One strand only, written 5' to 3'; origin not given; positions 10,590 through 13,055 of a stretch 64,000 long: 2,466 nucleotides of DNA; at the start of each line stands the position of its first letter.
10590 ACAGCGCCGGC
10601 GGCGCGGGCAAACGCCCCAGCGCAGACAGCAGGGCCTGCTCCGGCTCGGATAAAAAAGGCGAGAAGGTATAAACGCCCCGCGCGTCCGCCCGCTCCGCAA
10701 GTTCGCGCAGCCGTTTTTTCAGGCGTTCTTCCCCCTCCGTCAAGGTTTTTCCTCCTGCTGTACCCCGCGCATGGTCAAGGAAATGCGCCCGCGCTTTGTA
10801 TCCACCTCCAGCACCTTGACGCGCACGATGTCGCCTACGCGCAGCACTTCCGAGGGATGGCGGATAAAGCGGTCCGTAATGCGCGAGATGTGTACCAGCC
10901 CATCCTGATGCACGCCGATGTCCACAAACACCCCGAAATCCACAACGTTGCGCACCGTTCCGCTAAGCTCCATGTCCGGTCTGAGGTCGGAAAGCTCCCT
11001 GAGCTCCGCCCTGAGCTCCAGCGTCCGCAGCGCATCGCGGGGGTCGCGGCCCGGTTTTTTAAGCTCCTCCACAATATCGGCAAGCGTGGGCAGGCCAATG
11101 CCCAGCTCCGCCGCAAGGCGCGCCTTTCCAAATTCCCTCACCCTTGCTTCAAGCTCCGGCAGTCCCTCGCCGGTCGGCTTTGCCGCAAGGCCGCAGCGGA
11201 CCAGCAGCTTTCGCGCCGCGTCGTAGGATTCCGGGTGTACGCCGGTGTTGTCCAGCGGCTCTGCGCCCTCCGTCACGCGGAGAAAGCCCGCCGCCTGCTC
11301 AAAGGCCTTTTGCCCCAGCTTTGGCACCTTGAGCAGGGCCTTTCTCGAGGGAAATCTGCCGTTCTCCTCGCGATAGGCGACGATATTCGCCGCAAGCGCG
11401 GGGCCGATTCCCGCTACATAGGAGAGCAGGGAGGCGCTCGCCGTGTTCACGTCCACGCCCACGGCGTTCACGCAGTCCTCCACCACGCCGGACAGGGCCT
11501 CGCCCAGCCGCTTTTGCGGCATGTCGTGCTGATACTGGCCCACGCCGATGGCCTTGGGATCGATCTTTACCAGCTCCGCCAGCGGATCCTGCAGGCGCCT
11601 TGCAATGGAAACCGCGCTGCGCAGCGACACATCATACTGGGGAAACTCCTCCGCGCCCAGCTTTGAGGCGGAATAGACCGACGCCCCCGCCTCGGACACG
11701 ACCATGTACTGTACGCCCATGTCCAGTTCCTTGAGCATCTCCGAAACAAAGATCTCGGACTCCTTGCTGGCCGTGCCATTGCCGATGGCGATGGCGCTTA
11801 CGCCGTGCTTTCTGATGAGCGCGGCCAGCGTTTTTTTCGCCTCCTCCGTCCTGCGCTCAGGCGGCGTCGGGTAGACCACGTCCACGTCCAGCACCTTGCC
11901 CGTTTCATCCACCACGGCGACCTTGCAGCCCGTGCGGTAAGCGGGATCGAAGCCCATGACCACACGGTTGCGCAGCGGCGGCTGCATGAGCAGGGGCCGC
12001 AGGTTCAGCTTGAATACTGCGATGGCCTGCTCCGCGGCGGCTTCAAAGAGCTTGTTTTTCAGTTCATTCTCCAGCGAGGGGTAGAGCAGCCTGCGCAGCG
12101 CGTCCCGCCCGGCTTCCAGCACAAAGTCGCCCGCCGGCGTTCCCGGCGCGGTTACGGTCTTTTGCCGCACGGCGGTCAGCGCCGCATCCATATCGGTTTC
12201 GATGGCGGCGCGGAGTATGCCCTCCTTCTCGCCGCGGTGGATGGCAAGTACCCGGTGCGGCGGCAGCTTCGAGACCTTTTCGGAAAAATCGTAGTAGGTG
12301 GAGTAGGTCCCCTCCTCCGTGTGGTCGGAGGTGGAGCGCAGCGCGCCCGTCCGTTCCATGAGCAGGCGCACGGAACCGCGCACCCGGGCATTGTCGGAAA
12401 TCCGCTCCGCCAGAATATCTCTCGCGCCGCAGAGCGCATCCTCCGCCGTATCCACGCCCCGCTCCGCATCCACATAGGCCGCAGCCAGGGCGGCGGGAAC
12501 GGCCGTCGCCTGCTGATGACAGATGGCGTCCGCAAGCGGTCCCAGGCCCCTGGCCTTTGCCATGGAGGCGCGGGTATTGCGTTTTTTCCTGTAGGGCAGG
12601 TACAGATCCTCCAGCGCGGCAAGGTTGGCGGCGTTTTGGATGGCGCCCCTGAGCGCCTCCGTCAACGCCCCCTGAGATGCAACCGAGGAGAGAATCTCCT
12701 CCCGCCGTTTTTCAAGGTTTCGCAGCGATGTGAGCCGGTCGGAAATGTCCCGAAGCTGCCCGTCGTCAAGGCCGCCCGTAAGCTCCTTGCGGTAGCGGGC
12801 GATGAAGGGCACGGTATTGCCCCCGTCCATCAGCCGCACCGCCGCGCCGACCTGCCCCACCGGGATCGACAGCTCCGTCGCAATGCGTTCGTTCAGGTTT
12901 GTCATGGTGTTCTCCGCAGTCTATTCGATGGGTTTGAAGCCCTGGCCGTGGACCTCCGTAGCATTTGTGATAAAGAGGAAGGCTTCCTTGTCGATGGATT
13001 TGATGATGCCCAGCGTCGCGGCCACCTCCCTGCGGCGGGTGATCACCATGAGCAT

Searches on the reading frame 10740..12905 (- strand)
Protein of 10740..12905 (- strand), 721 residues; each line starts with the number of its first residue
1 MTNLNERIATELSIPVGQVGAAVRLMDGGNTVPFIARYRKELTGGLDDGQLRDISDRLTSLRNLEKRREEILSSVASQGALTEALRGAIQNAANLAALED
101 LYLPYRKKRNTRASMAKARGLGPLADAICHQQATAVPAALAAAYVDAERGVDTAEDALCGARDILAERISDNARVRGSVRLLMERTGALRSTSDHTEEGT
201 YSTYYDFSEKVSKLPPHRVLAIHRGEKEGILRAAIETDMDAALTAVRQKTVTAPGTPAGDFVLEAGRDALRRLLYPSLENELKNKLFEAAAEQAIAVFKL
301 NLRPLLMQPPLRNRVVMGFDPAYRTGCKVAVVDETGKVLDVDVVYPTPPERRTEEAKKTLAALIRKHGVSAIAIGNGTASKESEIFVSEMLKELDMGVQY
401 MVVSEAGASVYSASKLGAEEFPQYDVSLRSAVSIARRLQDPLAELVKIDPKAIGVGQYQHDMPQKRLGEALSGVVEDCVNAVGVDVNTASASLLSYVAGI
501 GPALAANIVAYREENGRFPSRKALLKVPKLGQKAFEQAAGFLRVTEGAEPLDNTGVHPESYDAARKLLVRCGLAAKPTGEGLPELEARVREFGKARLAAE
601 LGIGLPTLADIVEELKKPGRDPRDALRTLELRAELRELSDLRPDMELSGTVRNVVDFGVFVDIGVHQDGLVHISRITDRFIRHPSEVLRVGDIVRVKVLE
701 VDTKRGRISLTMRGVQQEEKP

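Call 21: find_encoding_contigs(protein=window:10740-12905:-, flank=10000, max_places=6)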
Protein window:10740-12905:- (721 aa): no gene with exactly this product is on record in the collection.
